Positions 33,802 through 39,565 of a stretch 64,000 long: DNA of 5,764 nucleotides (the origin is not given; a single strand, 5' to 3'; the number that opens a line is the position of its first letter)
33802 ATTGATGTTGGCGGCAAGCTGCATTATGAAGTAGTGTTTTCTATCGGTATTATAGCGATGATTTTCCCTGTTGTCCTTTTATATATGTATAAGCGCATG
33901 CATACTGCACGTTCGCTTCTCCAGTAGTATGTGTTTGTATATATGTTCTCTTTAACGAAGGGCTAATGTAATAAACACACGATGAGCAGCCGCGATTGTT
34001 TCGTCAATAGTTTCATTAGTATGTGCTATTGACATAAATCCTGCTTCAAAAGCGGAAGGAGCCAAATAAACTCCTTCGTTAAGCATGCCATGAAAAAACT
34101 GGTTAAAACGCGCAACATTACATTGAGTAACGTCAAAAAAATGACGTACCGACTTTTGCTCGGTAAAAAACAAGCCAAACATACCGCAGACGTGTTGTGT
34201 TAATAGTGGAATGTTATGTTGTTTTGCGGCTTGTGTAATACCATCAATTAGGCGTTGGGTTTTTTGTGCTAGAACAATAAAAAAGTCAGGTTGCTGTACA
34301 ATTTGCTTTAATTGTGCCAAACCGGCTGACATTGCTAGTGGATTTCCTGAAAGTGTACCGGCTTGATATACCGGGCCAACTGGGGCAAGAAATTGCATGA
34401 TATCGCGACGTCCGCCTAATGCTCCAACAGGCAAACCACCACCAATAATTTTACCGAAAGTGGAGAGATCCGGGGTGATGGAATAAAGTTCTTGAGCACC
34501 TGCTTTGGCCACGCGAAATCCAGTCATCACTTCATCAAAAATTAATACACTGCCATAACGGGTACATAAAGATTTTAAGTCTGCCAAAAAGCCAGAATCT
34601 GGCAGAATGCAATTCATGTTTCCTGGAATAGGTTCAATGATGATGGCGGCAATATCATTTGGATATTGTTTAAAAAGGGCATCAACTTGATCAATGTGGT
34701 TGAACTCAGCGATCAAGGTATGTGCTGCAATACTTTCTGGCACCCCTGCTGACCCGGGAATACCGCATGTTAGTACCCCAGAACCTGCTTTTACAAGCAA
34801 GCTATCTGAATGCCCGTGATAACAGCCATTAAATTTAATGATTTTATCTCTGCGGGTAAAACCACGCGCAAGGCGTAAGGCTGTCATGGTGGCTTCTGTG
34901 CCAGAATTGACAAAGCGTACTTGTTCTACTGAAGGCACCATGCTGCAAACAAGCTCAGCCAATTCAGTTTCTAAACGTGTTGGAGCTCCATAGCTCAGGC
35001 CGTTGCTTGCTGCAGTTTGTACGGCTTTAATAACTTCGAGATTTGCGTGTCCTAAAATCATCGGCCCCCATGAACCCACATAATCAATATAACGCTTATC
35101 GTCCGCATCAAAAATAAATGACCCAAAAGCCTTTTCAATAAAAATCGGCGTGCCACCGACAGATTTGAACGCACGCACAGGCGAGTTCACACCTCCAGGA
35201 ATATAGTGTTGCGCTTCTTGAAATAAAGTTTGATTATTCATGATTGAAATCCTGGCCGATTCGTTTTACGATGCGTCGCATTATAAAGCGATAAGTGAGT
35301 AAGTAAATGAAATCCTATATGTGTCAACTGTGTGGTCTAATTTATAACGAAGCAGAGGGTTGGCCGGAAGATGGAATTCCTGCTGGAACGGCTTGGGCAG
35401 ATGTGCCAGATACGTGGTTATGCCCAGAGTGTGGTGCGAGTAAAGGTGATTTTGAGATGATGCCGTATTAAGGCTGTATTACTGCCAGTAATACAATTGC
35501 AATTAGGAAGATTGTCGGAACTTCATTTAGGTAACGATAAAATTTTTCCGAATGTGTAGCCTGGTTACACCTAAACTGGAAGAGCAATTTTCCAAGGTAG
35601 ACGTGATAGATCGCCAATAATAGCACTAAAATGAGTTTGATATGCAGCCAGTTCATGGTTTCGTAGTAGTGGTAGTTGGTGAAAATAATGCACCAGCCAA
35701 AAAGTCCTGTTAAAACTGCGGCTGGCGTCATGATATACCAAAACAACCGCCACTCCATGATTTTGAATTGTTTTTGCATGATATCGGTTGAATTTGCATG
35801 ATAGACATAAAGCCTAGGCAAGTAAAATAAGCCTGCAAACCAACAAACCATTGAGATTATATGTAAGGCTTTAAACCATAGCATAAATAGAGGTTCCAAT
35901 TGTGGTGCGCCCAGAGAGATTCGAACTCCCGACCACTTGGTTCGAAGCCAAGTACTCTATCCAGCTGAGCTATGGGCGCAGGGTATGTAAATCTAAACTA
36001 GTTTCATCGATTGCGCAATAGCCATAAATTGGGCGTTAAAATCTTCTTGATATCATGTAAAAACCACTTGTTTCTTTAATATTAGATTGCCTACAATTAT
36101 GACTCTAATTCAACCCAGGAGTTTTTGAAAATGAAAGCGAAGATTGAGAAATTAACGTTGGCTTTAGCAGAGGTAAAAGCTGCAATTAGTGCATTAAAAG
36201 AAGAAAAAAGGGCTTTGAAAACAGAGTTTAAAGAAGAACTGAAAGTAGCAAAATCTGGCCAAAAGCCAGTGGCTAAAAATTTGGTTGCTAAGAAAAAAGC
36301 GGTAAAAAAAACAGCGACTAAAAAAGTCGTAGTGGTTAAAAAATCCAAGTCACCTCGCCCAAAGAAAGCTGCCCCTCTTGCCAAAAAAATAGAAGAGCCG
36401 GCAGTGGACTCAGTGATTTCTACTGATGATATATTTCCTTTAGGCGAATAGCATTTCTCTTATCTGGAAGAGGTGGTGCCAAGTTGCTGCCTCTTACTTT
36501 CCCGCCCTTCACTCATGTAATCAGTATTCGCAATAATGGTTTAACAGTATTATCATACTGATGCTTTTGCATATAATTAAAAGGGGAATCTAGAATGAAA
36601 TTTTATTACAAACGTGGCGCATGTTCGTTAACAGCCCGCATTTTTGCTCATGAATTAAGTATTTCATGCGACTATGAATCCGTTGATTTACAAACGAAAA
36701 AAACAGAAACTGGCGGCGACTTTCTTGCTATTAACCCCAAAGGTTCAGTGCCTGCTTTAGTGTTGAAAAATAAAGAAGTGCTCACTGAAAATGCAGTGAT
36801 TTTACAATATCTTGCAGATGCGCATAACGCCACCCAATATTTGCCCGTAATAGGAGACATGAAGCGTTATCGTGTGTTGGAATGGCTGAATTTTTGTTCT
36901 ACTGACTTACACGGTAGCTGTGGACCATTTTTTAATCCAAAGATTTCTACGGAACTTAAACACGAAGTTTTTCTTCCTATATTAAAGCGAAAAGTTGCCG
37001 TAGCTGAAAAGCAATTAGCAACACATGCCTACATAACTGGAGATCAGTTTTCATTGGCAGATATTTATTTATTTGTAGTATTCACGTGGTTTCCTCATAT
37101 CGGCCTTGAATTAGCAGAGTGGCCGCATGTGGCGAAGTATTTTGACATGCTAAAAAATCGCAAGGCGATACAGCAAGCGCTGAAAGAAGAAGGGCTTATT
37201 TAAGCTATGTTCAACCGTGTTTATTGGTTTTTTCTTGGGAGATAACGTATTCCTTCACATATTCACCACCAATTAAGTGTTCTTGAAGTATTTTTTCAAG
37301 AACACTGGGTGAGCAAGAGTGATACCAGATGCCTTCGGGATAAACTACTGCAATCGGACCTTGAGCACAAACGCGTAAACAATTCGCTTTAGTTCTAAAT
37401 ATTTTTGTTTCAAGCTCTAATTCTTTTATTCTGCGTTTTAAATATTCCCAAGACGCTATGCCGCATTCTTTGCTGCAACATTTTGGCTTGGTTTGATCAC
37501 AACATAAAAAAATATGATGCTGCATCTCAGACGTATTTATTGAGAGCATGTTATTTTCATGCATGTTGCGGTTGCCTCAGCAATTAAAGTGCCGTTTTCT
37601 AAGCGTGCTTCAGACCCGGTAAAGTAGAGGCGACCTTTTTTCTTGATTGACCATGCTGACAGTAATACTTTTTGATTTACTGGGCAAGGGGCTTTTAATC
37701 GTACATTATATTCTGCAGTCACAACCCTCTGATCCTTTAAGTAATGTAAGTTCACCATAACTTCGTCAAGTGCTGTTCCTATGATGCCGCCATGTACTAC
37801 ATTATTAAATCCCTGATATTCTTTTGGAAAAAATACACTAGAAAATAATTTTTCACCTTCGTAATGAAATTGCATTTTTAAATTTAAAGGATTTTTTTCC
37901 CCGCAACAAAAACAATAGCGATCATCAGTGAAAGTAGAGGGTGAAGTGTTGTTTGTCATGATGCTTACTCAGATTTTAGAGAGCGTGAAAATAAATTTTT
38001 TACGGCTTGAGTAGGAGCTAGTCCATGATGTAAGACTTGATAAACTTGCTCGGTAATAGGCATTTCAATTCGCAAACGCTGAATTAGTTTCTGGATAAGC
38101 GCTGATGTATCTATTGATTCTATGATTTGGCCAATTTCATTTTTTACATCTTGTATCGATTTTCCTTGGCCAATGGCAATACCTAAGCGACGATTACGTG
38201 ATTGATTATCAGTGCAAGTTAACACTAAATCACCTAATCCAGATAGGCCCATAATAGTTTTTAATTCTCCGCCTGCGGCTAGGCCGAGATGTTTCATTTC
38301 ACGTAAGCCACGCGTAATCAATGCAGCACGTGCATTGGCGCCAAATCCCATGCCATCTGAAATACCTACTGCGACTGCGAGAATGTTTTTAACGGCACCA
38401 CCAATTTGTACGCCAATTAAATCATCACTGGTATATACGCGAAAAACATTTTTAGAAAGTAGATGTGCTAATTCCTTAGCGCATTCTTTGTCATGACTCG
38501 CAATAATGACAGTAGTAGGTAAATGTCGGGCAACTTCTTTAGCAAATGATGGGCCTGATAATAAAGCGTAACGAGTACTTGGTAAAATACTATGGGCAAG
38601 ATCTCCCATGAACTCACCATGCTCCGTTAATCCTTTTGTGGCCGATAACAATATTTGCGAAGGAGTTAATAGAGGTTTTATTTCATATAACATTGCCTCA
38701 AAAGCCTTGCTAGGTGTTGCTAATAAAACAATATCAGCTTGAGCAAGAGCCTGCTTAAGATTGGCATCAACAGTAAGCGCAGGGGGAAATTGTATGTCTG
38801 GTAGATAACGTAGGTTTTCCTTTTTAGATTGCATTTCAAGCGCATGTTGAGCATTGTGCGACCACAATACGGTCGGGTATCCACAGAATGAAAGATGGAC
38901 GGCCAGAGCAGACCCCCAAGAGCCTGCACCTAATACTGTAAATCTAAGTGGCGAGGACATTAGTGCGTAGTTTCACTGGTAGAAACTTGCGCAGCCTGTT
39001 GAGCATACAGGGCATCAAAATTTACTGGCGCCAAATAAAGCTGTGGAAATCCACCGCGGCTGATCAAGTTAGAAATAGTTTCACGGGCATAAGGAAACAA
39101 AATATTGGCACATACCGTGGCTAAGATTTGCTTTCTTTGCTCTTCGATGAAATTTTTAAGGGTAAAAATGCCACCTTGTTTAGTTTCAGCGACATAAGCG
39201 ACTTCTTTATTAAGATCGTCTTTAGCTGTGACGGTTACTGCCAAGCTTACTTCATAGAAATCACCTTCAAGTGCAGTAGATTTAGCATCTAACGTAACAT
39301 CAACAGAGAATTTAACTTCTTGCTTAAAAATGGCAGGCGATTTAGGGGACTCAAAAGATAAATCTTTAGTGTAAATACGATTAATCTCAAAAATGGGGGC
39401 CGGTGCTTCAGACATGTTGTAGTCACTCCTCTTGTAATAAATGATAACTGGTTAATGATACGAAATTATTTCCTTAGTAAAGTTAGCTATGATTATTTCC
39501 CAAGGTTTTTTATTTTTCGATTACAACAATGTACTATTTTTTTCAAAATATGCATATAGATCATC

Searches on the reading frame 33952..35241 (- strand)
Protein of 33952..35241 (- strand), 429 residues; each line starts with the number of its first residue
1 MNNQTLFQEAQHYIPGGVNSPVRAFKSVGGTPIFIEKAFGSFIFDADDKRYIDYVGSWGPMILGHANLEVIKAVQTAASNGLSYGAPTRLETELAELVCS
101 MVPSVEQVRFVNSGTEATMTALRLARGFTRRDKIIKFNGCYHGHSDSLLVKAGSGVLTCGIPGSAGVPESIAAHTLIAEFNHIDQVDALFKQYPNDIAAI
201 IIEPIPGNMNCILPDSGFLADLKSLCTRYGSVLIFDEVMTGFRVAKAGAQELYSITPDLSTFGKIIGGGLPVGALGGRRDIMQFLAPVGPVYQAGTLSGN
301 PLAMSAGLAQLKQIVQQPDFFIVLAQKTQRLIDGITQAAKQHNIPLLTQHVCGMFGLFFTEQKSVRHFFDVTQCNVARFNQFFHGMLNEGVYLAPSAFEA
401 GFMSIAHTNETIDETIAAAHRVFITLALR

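Call 39: search_dna_similar(query=window:33952-35241:-, collection=plasmids, mode=protein, max_rows=15, max_evalue=1e-50)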
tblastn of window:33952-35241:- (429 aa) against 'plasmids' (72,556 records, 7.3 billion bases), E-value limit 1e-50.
Records with a match: 149; places in all: 159; records where one place covers at least 80% of the query: 146.
Best place of each record, by identity: 60-80% 15; <60% 134.
By first word of the organism name: Piscirickettsia 32; Roseomonas 11; Escherichia 10; Priestia 7; Pseudomonas 4; Acinetobacter 3; Bacillus 3; Streptomyces 3; Natrinema 3; Mesorhizobium 3; and 52 more.
By predicted mobility (MOB-suite, as given by PLSDB): non-mobilizable 94; mobilizable 43; conjugative 12.
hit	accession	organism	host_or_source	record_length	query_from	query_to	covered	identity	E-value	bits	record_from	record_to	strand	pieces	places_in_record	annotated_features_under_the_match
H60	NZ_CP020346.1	Pasteurella multocida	Oryctolagus cuniculus,lung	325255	5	429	99%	61.9%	1e-170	537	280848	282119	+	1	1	hemL: glutamate-1-semialdehyde 2,1-aminomutase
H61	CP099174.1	Escherichia coli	culture,Pooled soil sample collected ...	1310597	2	426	99%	60.9%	1e-163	517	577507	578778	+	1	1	hemL: glutamate-1-semialdehyde 2,1-aminomutase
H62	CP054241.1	Escherichia coli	Homo sapiens,bone infection of foot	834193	2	426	99%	60.9%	1e-163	517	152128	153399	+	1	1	hemL: glutamate-1-semialdehyde 2,1-aminomutase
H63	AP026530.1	Escherichia coli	whole organism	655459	2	426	99%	60.9%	1e-163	517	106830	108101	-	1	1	hemL: glutamate-1-semialdehyde 2,1-aminomutase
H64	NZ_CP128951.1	Escherichia coli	-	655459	2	426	99%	60.9%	1e-163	517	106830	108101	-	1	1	hemL: glutamate-1-semialdehyde 2,1-aminomutase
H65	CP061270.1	Escherichia coli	Sheep,cell culture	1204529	2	426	99%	60.9%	1e-163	517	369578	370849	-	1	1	hemL: glutamate-1-semialdehyde 2,1-aminomutase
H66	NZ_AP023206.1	Escherichia coli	Homo sapiens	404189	2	426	99%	60.9%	1e-163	516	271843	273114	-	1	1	hemL: glutamate-1-semialdehyde 2,1-aminomutase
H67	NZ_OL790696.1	Escherichia coli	-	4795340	2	426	99%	60.9%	2e-163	516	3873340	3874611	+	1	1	none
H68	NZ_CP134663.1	Escherichia coli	Larus michahellis,bacteria,cloaca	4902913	2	426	99%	60.9%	2e-163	516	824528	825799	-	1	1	none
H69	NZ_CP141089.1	Escherichia coli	Homo sapiens,Infected Human Urine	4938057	2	426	99%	60.9%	2e-163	516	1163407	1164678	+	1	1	none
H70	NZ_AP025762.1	Amphritea japonica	-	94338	2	427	99%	60.6%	2e-164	519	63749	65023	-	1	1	hemL: glutamate-1-semialdehyde 2,1-aminomutase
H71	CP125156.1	Klebsiella pneumoniae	-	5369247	2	426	99%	60.5%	1e-161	511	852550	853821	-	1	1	hemL: glutamate-1-semialdehyde 2,1-aminomutase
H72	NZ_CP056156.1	Enterobacter hormaechei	culture,Wastewater influent sample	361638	2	426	99%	60.2%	3e-163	516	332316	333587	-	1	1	hemL: glutamate-1-semialdehyde 2,1-aminomutase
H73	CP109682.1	Pseudomonas aeruginosa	Homo sapiens,whole organism,swab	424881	2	426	99%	60.2%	8e-162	511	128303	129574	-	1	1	hemL: glutamate-1-semialdehyde 2,1-aminomutase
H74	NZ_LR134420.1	Legionella adelaidensis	environmental,Cooling tower water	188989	2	426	99%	60.2%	1e-156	497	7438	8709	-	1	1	hemL: glutamate-1-semialdehyde 2,1-aminomutase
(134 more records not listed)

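Call 49: search_protein_families(library=ncbifam, proteins=[window:33952-35241:-], max_evalue=0.00001)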
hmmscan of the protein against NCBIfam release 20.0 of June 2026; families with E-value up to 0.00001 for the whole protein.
window:33952-35241:- (429 aa): 69 families (the best 25 are shown)
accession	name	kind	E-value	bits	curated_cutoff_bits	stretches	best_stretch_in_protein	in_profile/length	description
NF000818.0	PRK00062.1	subfamily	5.5e-204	677.7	398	1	2-425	5-426/429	glutamate-1-semialdehyde 2,1-aminomutase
TIGR00713.1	hemL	equivalog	5.8e-186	618.2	527.3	1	3-423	2-420/423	glutamate-1-semialdehyde 2,1-aminomutase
NF009055.0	PRK12389.1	equivalog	8.5e-155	515.6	637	1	3-427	6-429/431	glutamate-1-semialdehyde 2,1-aminomutase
NF001864.0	PRK00615.1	equivalog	2e-117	392.4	706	1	4-415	8-418/433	glutamate-1-semialdehyde aminotransferase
NF041362.1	GntE_guanitoxin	equivalog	3.1e-108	362.1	525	1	3-416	8-426/426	guanitoxin biosynthesis PLP-dependent transaminase GntE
NF004856.0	PRK06209.1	equivalog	1.8e-67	227.8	486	1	3-421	11-411/450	glutamate-1-semialdehyde 2,1-aminomutase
NF005453.0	PRK07046.1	subfamily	2.3e-55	188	425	1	29-423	55-448/453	transaminase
NF005993.0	PRK08117.1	subfamily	4.1e-47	160.8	574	2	180-316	189-325/433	aspartate aminotransferase family protein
TIGR00707.1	argD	subfamily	2.3e-46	158.4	410.05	1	28-353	6-320/381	acetylornithine/succinylornithine family transaminase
NF004426.0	PRK05769.1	equivalog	2.5e-45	155.1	552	1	31-338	36-358/441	acetyl ornithine aminotransferase family protein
NF049976.1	AmadipTransam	equivalog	2.5e-43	148.5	650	1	32-365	15-358/416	2-aminoadipate transaminase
NF004718.0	PRK06062.1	subfamily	1e-41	143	472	1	31-392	38-414/454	hypothetical protein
NF002985.0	PRK03715.1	equivalog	1.5e-41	142.4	568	1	33-343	20-322/395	acetylornithine transaminase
NF002797.0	PRK02936.1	equivalog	1.6e-41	142.4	496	1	25-342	5-310/385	acetylornithine transaminase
NF008570.0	PRK11522.1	equivalog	4.4e-41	140.9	612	1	41-353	79-391/464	putrescine aminotransferase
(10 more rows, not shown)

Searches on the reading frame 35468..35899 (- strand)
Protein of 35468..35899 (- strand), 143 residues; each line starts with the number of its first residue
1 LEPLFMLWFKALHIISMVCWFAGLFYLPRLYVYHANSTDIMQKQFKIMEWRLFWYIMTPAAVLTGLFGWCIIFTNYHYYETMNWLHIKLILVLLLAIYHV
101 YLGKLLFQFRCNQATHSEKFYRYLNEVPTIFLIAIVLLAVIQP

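Call 49: search_protein_families(library=ncbifam, proteins=[window:35468-35899:-], max_evalue=0.00001)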
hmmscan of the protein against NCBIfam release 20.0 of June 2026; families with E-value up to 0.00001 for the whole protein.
window:35468-35899:- (143 aa): 1 family
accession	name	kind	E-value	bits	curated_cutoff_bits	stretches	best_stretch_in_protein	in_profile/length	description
TIGR00701.1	TIGR00701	equivalog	4e-41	140.4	138.05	1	6-143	2-140/142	protoporphyrinogen oxidase HemJ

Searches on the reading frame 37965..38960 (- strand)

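Call 49: search_protein_families(library=ncbifam, proteins=[window:37965-38960:-], max_evalue=0.00001)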
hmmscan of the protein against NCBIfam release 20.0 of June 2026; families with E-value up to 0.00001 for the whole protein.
window:37965-38960:- (331 aa): 16 families
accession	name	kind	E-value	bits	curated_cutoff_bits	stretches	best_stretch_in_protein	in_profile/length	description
NF000940.0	PRK00094.1-2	subfamily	1.5e-124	415.8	202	1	6-331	2-328/330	NAD(P)H-dependent glycerol-3-phosphate dehydrogenase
NF000942.0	PRK00094.1-4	subfamily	3.7e-119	397.8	257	1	7-331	5-332/334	NAD(P)H-dependent glycerol-3-phosphate dehydrogenase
NF000939.0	PRK00094.1-1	equivalog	1e-118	396.3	473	1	4-331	5-335/339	NAD(P)H-dependent glycerol-3-phosphate dehydrogenase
NF000941.0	PRK00094.1-3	equivalog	1.5e-104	349.9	423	1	7-331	4-332/336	NAD(P)H-dependent glycerol-3-phosphate dehydrogenase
NF011211.0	PRK14618.1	equivalog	3.5e-91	305.8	489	1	6-331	6-328/328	NAD(P)H-dependent glycerol-3-phosphate dehydrogenase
NF000946.0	PRK00094.2-4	equivalog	9e-87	291.2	455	1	4-329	4-330/342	NAD(P)H-dependent glycerol-3-phosphate dehydrogenase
NF009098.0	PRK12439.1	equivalog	1.2e-84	284.6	436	1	5-326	8-330/341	NAD(P)H-dependent glycerol-3-phosphate dehydrogenase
NF011212.0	PRK14619.1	equivalog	2.3e-79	266.8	377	1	65-331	39-307/309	NAD(P)H-dependent glycerol-3-phosphate dehydrogenase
NF000944.0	PRK00094.2-2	equivalog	1.7e-78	264.1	603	1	4-328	20-344/371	NAD(P)H-dependent glycerol-3-phosphate dehydrogenase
NF011213.0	PRK14620.1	equivalog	8.8e-75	251.9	478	1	7-323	3-324/326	NAD(P)H-dependent glycerol-3-phosphate dehydrogenase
NF000943.0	PRK00094.2-1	equivalog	2e-65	221.3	400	1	7-326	3-295/296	NAD(P)H-dependent glycerol-3-phosphate dehydrogenase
NF000947.0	PRK00094.2-5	equivalog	1.2e-63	215.5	251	1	7-313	7-317/323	NAD(P)H-dependent glycerol-3-phosphate dehydrogenase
TIGR03376.1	glycerol3P_DH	equivalog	3.8e-58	197.2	285.5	1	7-318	2-337/342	glycerol-3-phosphate dehydrogenase (NAD(+))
NF000945.0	PRK00094.2-3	equivalog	7.3e-48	164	491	1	7-324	3-347/352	NAD(P)H-dependent glycerol-3-phosphate dehydrogenase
TIGR00745.1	apbA_panE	subfamily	6.7e-10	38.7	141.35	1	6-193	1-191/305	2-dehydropantoate 2-reductase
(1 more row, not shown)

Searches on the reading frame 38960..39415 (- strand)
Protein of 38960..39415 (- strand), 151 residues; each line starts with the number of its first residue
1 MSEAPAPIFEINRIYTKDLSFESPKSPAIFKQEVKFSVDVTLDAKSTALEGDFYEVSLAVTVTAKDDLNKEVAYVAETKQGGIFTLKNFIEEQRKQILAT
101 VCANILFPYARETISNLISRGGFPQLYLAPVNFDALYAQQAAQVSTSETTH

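Call 49: search_protein_families(library=ncbifam, proteins=[window:38960-39415:-], max_evalue=0.00001)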
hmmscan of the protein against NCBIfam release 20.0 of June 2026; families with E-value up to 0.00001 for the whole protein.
window:38960-39415:- (151 aa): 7 families
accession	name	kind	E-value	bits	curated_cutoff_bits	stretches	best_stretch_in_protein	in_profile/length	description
NF004393.0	PRK05751.1-4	equivalog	1.5e-55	187.3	180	1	5-147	13-153/165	protein-export chaperone SecB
TIGR00809.1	secB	equivalog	1.5e-49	167.6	102.8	1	6-141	4-137/140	protein-export chaperone SecB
NF004391.0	PRK05751.1-2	equivalog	8.8e-48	162.2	223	1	5-149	18-160/171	protein-export chaperone SecB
NF004394.0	PRK05751.1-5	equivalog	2.5e-47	160.6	181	1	5-148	6-147/156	protein-export chaperone SecB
NF004390.0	PRK05751.1-1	equivalog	4.1e-44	150.1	277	1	8-145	10-145/155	protein-export chaperone SecB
NF004392.0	PRK05751.1-3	equivalog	2.8e-36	124.7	143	1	3-147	9-153/160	protein-export chaperone SecB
NF009590.0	PRK13031.1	equivalog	3.4e-30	105.4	244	1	4-143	4-142/149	preprotein translocase subunit SecB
